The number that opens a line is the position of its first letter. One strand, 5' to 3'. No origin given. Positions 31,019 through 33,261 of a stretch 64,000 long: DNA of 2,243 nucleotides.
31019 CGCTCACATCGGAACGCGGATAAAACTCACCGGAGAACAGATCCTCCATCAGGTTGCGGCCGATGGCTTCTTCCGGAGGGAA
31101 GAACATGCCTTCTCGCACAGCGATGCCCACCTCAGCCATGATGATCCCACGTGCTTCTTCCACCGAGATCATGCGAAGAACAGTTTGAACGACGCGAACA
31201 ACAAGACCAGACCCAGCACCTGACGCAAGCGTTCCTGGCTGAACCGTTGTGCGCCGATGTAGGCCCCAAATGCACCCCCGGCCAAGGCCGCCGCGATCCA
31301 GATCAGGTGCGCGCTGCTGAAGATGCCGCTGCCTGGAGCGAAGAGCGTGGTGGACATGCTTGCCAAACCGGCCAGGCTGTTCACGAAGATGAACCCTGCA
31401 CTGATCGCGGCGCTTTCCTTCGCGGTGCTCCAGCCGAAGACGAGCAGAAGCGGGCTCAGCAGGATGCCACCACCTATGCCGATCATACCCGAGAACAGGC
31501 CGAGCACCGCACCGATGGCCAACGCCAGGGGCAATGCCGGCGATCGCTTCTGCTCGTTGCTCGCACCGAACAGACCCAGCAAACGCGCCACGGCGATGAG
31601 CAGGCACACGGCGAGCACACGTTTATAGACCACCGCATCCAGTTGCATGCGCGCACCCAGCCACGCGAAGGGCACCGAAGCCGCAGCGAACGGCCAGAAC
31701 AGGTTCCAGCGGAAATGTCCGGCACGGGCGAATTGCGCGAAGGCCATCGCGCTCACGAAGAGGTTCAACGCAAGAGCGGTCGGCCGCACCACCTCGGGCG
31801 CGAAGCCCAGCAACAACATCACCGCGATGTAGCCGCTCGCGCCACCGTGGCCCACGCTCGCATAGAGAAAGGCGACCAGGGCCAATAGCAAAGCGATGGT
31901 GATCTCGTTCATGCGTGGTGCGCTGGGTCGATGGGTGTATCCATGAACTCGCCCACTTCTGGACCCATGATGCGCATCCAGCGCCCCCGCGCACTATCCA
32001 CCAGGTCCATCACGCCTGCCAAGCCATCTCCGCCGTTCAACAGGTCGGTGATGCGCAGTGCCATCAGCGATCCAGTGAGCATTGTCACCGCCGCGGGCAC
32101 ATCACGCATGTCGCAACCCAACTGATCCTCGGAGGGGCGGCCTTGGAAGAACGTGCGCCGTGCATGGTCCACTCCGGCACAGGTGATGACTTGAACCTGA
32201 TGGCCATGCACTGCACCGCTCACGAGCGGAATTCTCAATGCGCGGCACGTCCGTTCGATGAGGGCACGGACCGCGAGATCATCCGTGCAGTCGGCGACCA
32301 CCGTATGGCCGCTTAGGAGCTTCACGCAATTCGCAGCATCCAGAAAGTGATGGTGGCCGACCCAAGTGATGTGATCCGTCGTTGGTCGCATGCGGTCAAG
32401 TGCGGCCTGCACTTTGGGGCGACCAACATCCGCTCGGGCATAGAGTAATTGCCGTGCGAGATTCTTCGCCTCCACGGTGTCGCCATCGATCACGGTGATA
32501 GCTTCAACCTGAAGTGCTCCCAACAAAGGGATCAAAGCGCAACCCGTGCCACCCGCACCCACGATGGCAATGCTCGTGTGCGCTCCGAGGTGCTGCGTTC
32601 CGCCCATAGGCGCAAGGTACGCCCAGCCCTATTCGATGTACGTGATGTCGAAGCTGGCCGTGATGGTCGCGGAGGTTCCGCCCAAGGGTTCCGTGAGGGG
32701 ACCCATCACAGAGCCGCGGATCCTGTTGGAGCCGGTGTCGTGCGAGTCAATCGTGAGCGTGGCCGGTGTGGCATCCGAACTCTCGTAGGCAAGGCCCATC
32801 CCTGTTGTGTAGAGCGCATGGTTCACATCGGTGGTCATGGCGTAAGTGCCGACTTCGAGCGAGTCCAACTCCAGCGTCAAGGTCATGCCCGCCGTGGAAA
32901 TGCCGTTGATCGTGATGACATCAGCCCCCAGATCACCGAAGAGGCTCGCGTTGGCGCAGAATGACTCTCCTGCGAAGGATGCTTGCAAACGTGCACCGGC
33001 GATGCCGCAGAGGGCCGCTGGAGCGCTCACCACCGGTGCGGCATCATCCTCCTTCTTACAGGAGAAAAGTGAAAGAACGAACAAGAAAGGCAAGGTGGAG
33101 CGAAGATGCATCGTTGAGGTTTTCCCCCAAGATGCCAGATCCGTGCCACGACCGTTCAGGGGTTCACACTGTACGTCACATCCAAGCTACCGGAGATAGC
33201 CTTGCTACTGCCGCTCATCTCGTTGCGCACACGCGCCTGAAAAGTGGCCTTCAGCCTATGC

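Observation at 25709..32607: Near-complete Moco biosynthesis cluster with an embedded TSUP transporter, a MoaC-MoaB fusion and an NdpA-like gene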

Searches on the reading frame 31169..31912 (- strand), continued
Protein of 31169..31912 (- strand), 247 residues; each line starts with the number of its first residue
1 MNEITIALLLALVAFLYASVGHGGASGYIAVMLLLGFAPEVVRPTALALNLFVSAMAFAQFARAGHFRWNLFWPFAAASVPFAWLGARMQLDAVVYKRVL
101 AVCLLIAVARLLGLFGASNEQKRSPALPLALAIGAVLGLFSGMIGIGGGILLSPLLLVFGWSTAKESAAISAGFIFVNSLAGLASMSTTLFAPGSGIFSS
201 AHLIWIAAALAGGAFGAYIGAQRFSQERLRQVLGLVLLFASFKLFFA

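Call 23: search_protein_families(library=ncbifam, proteins=[L022:7363-7815:+, L023:7443-7823:+, L040:7142-7522:+, L045:3532-3975:+, L022:8912-9826:-, L045:2181-3323:+], max_evalue=0.01)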
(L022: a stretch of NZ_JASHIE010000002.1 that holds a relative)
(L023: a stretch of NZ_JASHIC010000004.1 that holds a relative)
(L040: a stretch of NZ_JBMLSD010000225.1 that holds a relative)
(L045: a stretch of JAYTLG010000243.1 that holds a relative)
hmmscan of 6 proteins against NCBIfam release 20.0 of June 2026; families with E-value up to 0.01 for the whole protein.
L022:7363-7815:+ (150 aa): 2 families
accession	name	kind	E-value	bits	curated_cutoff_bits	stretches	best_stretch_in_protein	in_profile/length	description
TIGR00637.1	ModE_repress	subfamily_domain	1.2e-23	83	98.5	1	50-138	2-90/100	ModE molybdate transport repressor domain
NF007957.0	PRK10676.1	equivalog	1.1e-17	64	369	1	53-137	20-107/263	molybdenum-dependent transcriptional regulator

L023:7443-7823:+ (126 aa): 2 families
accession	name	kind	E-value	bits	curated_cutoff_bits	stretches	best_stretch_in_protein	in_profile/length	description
TIGR00637.1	ModE_repress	subfamily_domain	5.4e-24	84.1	98.5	1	26-114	2-90/100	ModE molybdate transport repressor domain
NF007957.0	PRK10676.1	equivalog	6.6e-18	64.8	369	1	28-113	19-107/263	molybdenum-dependent transcriptional regulator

L040:7142-7522:+ (126 aa): 2 families
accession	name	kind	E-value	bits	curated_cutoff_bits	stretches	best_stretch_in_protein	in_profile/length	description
TIGR00637.1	ModE_repress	subfamily_domain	3.9e-24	84.6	98.5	1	26-114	2-90/100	ModE molybdate transport repressor domain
NF007957.0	PRK10676.1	equivalog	7.9e-18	64.5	369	1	29-109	20-103/263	molybdenum-dependent transcriptional regulator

L045:3532-3975:+ (147 aa): 2 families
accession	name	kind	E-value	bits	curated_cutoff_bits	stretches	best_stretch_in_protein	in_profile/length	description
TIGR00637.1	ModE_repress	subfamily_domain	4.9e-24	84.3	98.5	1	55-144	2-91/100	ModE molybdate transport repressor domain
NF007957.0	PRK10676.1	equivalog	2e-17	63.2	369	1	56-135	18-97/263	molybdenum-dependent transcriptional regulator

L022:8912-9826:- (304 aa): 0 families

L045:2181-3323:+ (380 aa): 1 family
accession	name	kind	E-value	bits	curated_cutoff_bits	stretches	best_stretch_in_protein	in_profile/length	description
NF052613.1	OlsH_GH3_orni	equivalog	1.5e-75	254.7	620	1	17-375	157-513/524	lyso-ornithine lipid synthetase OlsH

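Call 27: search_protein_families(library=pfam, proteins=[L035:5214-5804:+, L042:4081-5220:+, L078:8723-9244:+, L029:12084-12548:+, L078:12559-14670:+, L077:2074-2493:+, L061:6306-7787:+, L036:12189-12530:+, L001:5613-6542:-, L046:12665-13336:-], max_evalue=0.001)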
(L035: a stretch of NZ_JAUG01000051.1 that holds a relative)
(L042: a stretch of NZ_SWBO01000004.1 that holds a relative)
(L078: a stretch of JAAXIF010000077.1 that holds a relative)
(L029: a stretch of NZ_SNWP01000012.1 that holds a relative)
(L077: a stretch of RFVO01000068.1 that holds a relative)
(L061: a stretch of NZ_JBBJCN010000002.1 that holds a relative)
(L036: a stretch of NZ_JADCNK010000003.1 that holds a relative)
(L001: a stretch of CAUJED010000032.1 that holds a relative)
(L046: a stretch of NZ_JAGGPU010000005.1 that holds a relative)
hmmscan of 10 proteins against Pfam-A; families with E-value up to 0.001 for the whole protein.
L035:5214-5804:+ (196 aa): 4 families
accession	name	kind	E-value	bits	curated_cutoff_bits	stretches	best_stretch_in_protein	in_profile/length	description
PF12804.13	NTP_transf_3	-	9.5e-32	110.8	27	1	6-169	2-158/160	MobA-like NTP transferase domain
PF00483.29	NTP_transferase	-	2.5e-08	34.2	21.2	1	6-132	3-135/245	Nucleotidyl transferase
PF01128.25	IspD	-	2.2e-05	24.8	27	1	5-137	3-134/221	2-C-methyl-D-erythritol 4-phosphate cytidylyltransferase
PF02348.25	CTP_transf_3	-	4.8e-05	23.7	22.6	1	5-134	2-122/217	Cytidylyltransferase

L042:4081-5220:+ (379 aa): 2 families
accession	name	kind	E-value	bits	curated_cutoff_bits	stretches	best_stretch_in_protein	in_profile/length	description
PF13478.12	XdhC_C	-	7.8e-37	127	29.7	1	213-352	1-125/125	XdhC Rossmann domain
PF02625.21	XdhC_CoxI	-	5e-26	90.9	24.3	1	24-90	2-68/68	XdhC and CoxI family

L078:8723-9244:+ (173 aa): 0 families

L029:12084-12548:+ (154 aa): 3 families
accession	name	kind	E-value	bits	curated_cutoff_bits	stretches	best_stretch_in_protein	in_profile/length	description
PF01799.25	Fer2_2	-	1.3e-28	99.3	30.3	1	74-145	1-75/75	[2Fe-2S] binding domain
PF00111.32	Fer2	-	1.1e-08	35.3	21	1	6-55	1-51/77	2Fe-2S iron-sulfur cluster binding domain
PF13085.11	Fer2_3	-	7.9e-06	26.3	27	1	36-80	48-91/107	2Fe-2S iron-sulfur cluster binding domain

L078:12559-14670:+ (703 aa): 2 families
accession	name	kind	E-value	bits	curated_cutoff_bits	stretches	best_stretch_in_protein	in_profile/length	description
PF02738.23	MoCoBD_1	-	4.2e-33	114.9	27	1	307-518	14-241/244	Molybdopterin cofactor-binding domain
PF20256.3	MoCoBD_2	-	5.5e-31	108.6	27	2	33-176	40-173/283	Molybdopterin cofactor-binding domain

L077:2074-2493:+ (139 aa): 2 families
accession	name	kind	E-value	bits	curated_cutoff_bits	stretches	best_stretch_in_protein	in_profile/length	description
PF00034.26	Cytochrom_C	-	8.6e-12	46.7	21.3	1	29-113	2-90/90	Cytochrome c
PF13442.11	Cytochrome_CBB3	-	3.6e-08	34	27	1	28-109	3-68/68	Cytochrome C oxidase, cbb3-type, subunit III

L061:6306-7787:+ (493 aa): 2 families
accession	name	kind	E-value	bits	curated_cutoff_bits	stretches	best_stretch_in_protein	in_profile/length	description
PF00301.25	Rubredoxin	-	1.1e-12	48.2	23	1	436-481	2-47/47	Rubredoxin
PF03460.22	NIR_SIR_ferr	-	1.2e-07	31.8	24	0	4-63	3-65/69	Nitrite/Sulfite reductase ferredoxin-like half domain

L036:12189-12530:+ (113 aa): 0 families

L001:5613-6542:- (309 aa): 0 families

L046:12665-13336:- (223 aa): 0 families

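Call 37: find_encoding_contigs(protein=P0001, flank=10000, max_places=2)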
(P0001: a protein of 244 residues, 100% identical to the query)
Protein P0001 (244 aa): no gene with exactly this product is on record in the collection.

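Call 38: search_solved_structures(query=A1, max_evalue=1)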
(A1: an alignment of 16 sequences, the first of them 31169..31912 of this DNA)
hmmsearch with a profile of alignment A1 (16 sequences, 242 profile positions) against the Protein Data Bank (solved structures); distinct sequences matched with E-value up to 1: 0.

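Call 51: search_solved_structures(query=A2, max_evalue=10, show_alignments=1)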
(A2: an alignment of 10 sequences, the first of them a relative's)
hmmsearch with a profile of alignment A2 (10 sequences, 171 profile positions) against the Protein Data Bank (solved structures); distinct sequences matched with E-value up to 10: 4.
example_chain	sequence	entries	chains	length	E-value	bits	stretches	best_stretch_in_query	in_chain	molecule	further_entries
3mcx_A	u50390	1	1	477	0.088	15.9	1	85-143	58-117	SusD superfamily protein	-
7olc_LK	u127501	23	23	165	1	12.4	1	10-96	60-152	60S ribosomal protein L12-like protein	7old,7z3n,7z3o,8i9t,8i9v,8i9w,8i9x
1zd9_A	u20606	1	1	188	1.2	12.2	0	79-114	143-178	ADP-ribosylation factor-like 10B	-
4ile_A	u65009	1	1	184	1.2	12.2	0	79-114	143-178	ADP-ribosylation factor-like protein 8A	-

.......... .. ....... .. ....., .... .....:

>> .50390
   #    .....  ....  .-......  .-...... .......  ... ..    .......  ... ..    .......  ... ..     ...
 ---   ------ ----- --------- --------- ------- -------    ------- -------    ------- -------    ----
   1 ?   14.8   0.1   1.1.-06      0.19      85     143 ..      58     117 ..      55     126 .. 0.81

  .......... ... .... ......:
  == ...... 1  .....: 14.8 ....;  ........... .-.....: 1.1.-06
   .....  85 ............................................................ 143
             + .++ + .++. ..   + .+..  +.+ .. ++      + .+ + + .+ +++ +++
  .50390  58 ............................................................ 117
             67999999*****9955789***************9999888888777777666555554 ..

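Call 52: search_protein_families(library=pfam, alignment_id=A2, max_evalue=10)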
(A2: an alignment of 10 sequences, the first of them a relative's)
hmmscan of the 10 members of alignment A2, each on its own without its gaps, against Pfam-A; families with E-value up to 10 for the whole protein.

A. member 1, L078:8723-9244:+ (173 aa): 0 families

B. families by the number of members that match (of 10 scanned): 6 families
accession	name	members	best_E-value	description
PF00174.25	Oxidored_molyb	7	2.7e-05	Oxidoreductase molybdopterin binding domain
PF25534.1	DUF7918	1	0.063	Domain of unknown function (DUF7918)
PF10386.15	DUF2441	1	0.11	Protein of unknown function (DUF2441)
PF11288.14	DUF3089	1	0.11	Protein of unknown function (DUF3089)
PF21747.2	YpoC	1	0.16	YpoC-like protein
PF02807.20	ATP-gua_PtransN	1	0.19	ATP:guanido phosphotransferase, N-terminal domain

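Call 53: predict_structure(alignment_id=A1)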
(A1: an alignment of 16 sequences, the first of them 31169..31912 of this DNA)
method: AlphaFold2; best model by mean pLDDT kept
length: 247 residues; sequences in the alignment: 16
mean_pLDDT: 84.9   pTM: 0.85
mean pLDDT of the five models: 84.9, 84.2, 80.6, 79.8, 79.7
residues with pLDDT >= 90: 78; 70-90: 149; 50-70: 20; < 50: 0
segments of 3 or more residues with pLDDT < 50: none
pLDDT, mean of each block of 10 residues (from residue 1): 85 87 75 81 87 91 90 96 93 85 86 75 89 95 84 90 89 94 83 65 87 85 74 81 71
secondary structure, 60 per line:
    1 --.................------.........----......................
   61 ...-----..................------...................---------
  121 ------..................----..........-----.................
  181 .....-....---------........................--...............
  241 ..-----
elements in order: H3-19 H26-34 H39-63 H69-86 H93-111 H127-144 H149-158 H164-185 H187-190 H200-223 H226-242

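Call 55: fold_search(model_id=the predicted structure, library=pdb)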
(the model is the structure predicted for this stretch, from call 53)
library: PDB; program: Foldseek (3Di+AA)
matches with E <= 10: 601; with E <= 0.001: 0
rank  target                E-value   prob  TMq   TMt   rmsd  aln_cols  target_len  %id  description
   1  5oon                  2.2e-03  1.00  0.55  0.52   6.3       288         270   15  Structure of Undecaprenyl-Pyrophosphate Phosphatase, BacA (released 2018-03-21)
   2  6fmt                  2.6e-03  1.00  0.59  0.58   5.7       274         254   14  IMISX-EP of Hg-BacA Soaking SAD (released 2018-09-05)
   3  6oh3                  4.8e-02  0.47  0.22  0.20  19.1       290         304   13  X-ray crystal structure of the mouse CMP-sialic acid transporter in complex with CMP-sialic acid, by lipidic cubic phase (released 2019-04-24)
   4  5hxs                  6.0e-02  0.47  0.23  0.20  19.3       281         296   15  Structural mechanisms of extracellular ion exchange and induced binding-site occlusion in the sodium-calcium exchanger N (released 2016-05-11)
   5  8j1m                  7.5e-02  0.14  0.17  0.15  20.3       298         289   16  Crystal structure of a crosslinked variant of BbZIP (released 2024-11-13)
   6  5hxr                  7.9e-02  0.38  0.23  0.20  18.7       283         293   17  Structural mechanisms of extracellular ion exchange and induced binding-site occlusion in the sodium-calcium exchanger N (released 2016-05-11)
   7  6oh2                  8.2e-02  0.35  0.21  0.18  19.8       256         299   15  X-ray crystal structure of the mouse CMP-sialic acid transporter in complex with CMP, by lipidic cubic phase (released 2019-04-24)
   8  3gi8_C                9.0e-02  0.13  0.16  0.10  20.6       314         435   16  Crystal Structure of ApcT K158A Transporter Bound to 7F11 Monoclonal Fab Fragment (released 2009-08-18)
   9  3gi9_C                1.0e-01  0.12  0.15  0.10  20.6       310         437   17  Crystal Structure of ApcT Transporter Bound to 7F11 Monoclonal Fab Fragment (released 2009-08-18)
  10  9oli_A                1.0e-01  0.12  0.14  0.10  19.9       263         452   15  Crystal structure of the melibiose-bound melibiose transporter (released 2026-02-04)
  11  6i1z_A                1.1e-01  0.18  0.20  0.18  19.2       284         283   13  Outward facing structure of apo CST (released 2019-06-05)
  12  3ncy_C                1.2e-01  0.14  0.16  0.11  20.6       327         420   13  X-ray crystal structure of an arginine agmatine antiporter (AdiC) in complex with a Fab fragment (released 2010-08-18)
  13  5hxc                  1.2e-01  0.25  0.21  0.18  19.7       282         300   17  Structural mechanisms of extracellular ion exchange and induced binding-site occlusion in the sodium-calcium exchanger N (released 2016-05-11)
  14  3ncy_D                1.3e-01  0.13  0.16  0.11  20.6       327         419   13  X-ray crystal structure of an arginine agmatine antiporter (AdiC) in complex with a Fab fragment (released 2010-08-18)
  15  6ki1_B                1.4e-01  0.13  0.17  0.12  22.6       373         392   13  The transmembrane domain of a cyanobacterium bicarbonate transporter BicA (released 2019-11-20)
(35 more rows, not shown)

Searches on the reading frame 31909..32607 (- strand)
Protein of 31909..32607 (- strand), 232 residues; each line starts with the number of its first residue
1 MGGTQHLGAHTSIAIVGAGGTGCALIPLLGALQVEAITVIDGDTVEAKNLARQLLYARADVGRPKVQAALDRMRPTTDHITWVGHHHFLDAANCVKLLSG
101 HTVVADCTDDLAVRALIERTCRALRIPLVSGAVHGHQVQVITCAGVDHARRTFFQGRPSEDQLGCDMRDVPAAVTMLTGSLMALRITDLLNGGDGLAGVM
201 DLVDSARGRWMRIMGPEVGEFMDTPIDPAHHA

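Call 5: search_protein_families(library=pfam, proteins=[window:31909-32607:-], max_evalue=0.01)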
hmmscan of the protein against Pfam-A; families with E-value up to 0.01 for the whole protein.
window:31909-32607:- (232 aa): 2 families
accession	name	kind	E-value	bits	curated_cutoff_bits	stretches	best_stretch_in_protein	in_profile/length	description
PF00899.27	ThiF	-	9.3e-40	136.7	28.1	1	10-210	20-224/238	ThiF family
PF03435.24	Sacchrp_dh_NADP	-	0.0018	19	25.1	0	13-60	1-49/129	Saccharopine dehydrogenase NADP binding domain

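Call 6: search_protein_families(library=ncbifam, proteins=[window:31909-32607:-], max_evalue=0.01)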
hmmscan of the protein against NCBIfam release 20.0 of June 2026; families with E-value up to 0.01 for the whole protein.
window:31909-32607:- (232 aa): 26 families (the best 25 are shown)
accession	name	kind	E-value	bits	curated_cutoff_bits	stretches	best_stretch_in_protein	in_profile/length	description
TIGR02356.1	adenyl_thiF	equivalog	4.9e-34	117.5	275.25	1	10-185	21-198/203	thiazole biosynthesis adenylyltransferase ThiF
NF004281.0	PRK05690.1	subfamily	5.8e-34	117.4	266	1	10-212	32-236/250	molybdopterin-synthase adenylyltransferase MoeB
TIGR02355.1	moeB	equivalog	2.4e-29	102.4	376.55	1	10-207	24-223/240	molybdopterin-synthase adenylyltransferase MoeB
NF047750.1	SAMPActivE1UbaA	equivalog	1.3e-27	96.8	450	1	10-205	32-229/270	SAMP-activating enzyme E1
NF006444.0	PRK08762.1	equivalog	1.6e-26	92.8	449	1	9-211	146-354/387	molybdopterin-synthase adenylyltransferase MoeB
NF004111.0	PRK05600.1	equivalog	8.1e-26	91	437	1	11-199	42-236/371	ThiF family adenylyltransferase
NF005902.0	PRK07878.1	equivalog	2.8e-21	75.9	647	1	11-142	43-174/392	adenylyltransferase/sulfurtransferase MoeZ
NF005646.0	PRK07411.1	equivalog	4.9e-18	65.4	633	1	5-139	34-167/390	molybdopterin-synthase adenylyltransferase MoeB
NF006204.0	PRK08328.1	equivalog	7.9e-18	64.9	339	1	10-204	27-220/231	hypothetical protein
NF006395.0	PRK08644.1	equivalog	8.3e-16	58.3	159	1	10-124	30-143/215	sulfur carrier protein ThiS adenylyltransferase ThiF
NF011696.0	PRK15116.1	equivalog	6.5e-13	49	304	1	9-150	29-171/268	tRNA cyclic N6-threonylcarbamoyladenosine(37) synthase TcdA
NF009123.0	PRK12475.1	subfamily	1.5e-12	47.5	510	1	10-141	24-157/338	MoeB/ThiF family adenylyltransferase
TIGR03736.1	PRTRC_ThiF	hypoth_equivalog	2.2e-10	40.3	144.75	1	7-122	8-128/245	PRTRC system ThiF family protein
TIGR02354.1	thiF_fam2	equivalog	4.3e-09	36.6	152.2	1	10-120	21-130/200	thiamine biosynthesis protein ThiF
NF006077.0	PRK08223.1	equivalog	6.6e-09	35.1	266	1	11-143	29-163/296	hypothetical protein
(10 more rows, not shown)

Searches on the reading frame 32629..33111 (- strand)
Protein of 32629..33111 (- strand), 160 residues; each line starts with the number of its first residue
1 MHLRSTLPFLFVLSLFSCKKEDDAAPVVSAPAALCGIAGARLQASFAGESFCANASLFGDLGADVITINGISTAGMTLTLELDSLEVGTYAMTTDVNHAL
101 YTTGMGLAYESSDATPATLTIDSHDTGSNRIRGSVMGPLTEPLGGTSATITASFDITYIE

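Call 9: search_protein_families(library=pfam, proteins=[window:32629-33111:-], max_evalue=0.001)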
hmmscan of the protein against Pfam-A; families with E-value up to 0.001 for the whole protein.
window:32629-33111:- (160 aa): 1 family
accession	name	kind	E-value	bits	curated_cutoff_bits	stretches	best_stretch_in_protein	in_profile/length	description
PF19765.4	DUF6252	-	6.7e-06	26.8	27.2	1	42-133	5-98/124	Family of unknown function (DUF6252)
